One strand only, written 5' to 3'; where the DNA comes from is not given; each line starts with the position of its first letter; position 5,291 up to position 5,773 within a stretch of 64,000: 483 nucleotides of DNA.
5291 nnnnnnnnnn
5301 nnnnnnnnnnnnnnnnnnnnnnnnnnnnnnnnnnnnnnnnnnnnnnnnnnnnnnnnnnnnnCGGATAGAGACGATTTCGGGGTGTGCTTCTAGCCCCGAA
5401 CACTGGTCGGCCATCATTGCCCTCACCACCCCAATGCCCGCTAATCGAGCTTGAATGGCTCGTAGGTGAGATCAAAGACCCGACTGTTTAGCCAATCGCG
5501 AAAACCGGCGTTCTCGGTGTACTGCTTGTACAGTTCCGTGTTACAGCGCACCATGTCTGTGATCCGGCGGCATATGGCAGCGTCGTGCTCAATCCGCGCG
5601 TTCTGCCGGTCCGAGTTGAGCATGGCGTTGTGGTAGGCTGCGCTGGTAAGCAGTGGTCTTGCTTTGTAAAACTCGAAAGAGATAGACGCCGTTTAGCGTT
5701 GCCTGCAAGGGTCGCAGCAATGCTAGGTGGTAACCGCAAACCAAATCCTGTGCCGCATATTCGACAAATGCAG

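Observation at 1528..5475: Two-gene cassette: SIR2 (700 aa) followed by a 608-aa all-helical repeat protein, possibly a split DSR2-like NADase defence system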

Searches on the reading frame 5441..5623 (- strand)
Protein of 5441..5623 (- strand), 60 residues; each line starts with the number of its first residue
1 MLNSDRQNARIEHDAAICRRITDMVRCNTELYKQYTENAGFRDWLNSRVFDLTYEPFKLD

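Call 21: search_protein_families(library=pfam, proteins=[window:5441-5623:-], max_evalue=0.01)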
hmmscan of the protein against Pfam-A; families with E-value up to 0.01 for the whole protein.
window:5441-5623:- (60 aa): 0 families

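Call 24: search_protein_families(library=padloc, proteins=[window:5441-5623:-], max_evalue=0.01)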
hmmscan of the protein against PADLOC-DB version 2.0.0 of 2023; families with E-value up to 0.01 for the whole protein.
window:5441-5623:- (60 aa): 0 families

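Call 26: search_dna_similar(query=window:5444-5623:-, collection=plasmids, mode=protein, max_rows=8, max_evalue=0.001)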
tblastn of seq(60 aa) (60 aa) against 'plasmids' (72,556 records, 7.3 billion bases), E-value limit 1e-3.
Records with a match: 29; places in all: 29; records where one place covers at least 80% of the query: 29.
Best place of each record, by identity: <60% 29.
By first word of the organism name: Enterobacter 11; Klebsiella 8; Synechocystis 4; Meiothermus 1; Serratia 1; Citrobacter 1; Aeromonas 1; Xanthobacter 1; Niallia 1.
By predicted mobility (MOB-suite, as given by PLSDB): conjugative 17; non-mobilizable 11; mobilizable 1.
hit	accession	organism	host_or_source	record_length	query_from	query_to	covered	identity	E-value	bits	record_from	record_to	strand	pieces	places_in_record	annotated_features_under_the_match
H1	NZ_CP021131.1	Meiothermus taiwanensis WR-220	-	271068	3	54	87%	55.8%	1e-12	67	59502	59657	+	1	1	type I restriction endonuclease subunit R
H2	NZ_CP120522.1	Enterobacter roggenkampii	Homo sapiens,feces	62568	3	55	88%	47.2%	3e-11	63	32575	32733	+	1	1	type I restriction endonuclease subunit R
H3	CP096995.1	Enterobacter hormaechei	-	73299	3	55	88%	47.2%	3e-11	63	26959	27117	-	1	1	type I restriction endonuclease subunit R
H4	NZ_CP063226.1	Enterobacter hormaechei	Homo sapiens,Rectal swab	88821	3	55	88%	47.2%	3e-11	63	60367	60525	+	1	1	type I restriction endonuclease subunit R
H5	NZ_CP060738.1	Enterobacter roggenkampii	sewage water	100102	3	55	88%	47.2%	3e-11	63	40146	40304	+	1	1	type I restriction endonuclease subunit R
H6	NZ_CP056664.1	Enterobacter hormaechei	culture,Wastewater influent sample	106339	3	55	88%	47.2%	3e-11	63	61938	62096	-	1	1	type I restriction endonuclease subunit R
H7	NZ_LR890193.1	Klebsiella pneumoniae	Homo sapiens,wound swab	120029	3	55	88%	47.2%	3e-11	63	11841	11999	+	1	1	type I restriction endonuclease subunit R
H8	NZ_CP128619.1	Enterobacter roggenkampii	Homo sapiens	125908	3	55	88%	47.2%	3e-11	63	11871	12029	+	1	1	type I restriction endonuclease subunit R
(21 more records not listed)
